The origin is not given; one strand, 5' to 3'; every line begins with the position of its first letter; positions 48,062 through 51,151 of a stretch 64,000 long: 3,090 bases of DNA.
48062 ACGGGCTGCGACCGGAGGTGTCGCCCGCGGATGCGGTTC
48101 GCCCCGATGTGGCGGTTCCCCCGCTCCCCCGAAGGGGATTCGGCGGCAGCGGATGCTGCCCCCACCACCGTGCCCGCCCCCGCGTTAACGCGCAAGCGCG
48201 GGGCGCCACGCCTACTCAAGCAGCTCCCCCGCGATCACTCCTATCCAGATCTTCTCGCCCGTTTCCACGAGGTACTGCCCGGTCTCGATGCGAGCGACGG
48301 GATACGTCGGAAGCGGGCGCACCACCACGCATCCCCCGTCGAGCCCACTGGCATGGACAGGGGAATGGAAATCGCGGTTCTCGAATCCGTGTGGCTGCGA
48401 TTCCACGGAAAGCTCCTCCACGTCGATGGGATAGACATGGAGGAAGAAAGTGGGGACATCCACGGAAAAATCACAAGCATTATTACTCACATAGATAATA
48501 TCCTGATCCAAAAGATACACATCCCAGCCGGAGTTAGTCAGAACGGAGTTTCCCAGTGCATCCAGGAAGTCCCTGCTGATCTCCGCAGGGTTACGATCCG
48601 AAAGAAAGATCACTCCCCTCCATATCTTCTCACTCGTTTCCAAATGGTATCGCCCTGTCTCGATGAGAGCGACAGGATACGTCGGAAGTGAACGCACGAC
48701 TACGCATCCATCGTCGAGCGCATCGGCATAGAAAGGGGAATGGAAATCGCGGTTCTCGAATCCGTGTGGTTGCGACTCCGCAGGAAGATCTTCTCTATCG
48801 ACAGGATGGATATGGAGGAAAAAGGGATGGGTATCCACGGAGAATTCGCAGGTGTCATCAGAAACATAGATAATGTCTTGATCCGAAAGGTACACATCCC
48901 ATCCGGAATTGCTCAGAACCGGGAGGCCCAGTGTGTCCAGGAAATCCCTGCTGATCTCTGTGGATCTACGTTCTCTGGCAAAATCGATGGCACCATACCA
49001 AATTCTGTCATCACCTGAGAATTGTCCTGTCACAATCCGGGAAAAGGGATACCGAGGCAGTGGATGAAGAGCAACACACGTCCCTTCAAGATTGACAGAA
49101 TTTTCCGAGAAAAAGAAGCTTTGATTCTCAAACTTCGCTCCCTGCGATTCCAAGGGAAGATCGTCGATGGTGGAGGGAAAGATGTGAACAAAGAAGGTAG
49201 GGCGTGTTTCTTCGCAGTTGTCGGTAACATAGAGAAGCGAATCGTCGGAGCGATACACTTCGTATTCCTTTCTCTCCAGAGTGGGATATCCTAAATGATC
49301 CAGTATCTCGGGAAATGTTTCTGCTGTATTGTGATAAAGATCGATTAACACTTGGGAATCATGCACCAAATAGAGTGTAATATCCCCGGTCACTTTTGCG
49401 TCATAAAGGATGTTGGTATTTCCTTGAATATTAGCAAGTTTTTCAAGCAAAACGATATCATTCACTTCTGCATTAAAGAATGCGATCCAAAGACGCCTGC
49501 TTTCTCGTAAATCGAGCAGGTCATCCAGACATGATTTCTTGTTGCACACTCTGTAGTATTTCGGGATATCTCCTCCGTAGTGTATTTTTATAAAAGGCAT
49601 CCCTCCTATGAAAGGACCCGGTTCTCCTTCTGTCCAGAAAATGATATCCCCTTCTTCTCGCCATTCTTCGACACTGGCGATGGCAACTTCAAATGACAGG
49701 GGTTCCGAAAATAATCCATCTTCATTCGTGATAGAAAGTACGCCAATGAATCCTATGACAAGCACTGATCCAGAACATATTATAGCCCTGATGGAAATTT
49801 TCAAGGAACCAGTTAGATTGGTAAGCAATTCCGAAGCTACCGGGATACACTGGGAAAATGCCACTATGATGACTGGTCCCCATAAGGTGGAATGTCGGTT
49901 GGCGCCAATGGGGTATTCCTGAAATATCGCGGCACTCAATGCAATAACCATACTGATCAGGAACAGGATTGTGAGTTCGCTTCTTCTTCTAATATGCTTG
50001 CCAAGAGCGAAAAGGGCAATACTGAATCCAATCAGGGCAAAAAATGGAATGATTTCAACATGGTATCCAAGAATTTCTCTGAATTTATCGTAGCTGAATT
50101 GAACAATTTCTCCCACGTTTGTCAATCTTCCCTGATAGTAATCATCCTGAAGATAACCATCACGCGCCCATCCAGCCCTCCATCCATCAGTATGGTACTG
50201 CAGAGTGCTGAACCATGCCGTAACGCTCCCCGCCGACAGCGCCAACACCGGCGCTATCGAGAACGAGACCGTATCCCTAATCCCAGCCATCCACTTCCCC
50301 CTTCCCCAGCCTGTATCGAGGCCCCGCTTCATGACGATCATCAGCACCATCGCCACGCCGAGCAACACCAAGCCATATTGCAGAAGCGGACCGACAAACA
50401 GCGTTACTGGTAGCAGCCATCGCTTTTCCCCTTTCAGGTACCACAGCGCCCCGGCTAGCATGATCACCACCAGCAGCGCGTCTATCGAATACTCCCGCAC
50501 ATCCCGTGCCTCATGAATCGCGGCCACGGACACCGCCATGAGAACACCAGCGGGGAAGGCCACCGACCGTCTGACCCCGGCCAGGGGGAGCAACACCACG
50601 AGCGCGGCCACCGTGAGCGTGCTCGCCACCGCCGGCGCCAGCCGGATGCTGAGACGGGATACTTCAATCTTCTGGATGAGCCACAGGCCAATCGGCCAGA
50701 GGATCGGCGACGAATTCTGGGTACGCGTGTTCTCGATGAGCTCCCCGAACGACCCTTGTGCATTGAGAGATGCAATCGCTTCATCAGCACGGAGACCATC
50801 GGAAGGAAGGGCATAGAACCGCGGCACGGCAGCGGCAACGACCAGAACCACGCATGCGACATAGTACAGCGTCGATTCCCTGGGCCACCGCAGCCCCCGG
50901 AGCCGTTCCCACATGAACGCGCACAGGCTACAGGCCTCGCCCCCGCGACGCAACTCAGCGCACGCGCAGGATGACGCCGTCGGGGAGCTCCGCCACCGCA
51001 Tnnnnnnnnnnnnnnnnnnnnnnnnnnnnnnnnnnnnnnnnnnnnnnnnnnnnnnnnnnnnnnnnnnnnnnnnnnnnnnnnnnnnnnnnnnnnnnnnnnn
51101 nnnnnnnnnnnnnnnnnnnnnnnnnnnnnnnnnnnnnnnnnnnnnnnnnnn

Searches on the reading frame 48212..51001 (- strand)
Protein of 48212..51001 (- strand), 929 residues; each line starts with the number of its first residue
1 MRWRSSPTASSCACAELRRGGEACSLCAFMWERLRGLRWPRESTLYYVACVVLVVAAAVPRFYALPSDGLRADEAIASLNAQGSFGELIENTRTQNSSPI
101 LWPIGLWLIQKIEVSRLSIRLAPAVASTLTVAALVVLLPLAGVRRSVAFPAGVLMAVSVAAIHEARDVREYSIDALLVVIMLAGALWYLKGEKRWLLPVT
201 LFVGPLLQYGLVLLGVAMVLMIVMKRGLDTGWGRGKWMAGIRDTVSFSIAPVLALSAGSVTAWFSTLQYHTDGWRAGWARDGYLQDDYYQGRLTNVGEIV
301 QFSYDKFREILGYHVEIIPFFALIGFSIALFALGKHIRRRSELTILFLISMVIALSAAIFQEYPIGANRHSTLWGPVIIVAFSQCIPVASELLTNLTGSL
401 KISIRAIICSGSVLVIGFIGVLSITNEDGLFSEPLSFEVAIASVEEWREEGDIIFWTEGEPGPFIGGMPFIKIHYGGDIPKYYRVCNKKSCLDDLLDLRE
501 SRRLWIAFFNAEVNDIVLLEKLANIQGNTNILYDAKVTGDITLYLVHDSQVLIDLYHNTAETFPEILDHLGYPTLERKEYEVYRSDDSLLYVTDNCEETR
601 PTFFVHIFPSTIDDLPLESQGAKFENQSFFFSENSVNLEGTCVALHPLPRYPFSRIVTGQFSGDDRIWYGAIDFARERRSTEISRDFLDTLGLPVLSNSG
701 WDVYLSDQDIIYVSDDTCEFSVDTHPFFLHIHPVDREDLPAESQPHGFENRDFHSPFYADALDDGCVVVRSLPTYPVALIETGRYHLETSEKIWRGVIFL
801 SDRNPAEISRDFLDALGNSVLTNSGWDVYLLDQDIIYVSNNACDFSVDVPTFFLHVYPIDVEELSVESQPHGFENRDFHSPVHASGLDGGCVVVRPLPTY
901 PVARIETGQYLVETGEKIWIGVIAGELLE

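Call 5: search_protein_families(library=pfam, proteins=[window:48212-51001:-], max_evalue=0.01)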
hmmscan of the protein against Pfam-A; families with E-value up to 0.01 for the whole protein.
window:48212-51001:- (929 aa): 1 family
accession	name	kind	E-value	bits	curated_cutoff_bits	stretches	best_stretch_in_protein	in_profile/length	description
PF02366.24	PMT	-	0.0083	16.1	22.7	1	111-192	76-155/245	Dolichyl-phosphate-mannose-protein mannosyltransferase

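Call 38: search_protein_families(library=ncbifam, proteins=[window:48212-51001:-], max_evalue=0.1)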
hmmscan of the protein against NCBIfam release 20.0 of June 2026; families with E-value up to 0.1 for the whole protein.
window:48212-51001:- (929 aa): 1 family
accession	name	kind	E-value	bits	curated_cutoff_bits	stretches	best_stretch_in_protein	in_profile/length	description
TIGR03663.1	TIGR03663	subfamily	0.051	12.6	126.25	1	50-201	4-153/435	flippase activity-associated protein Agl23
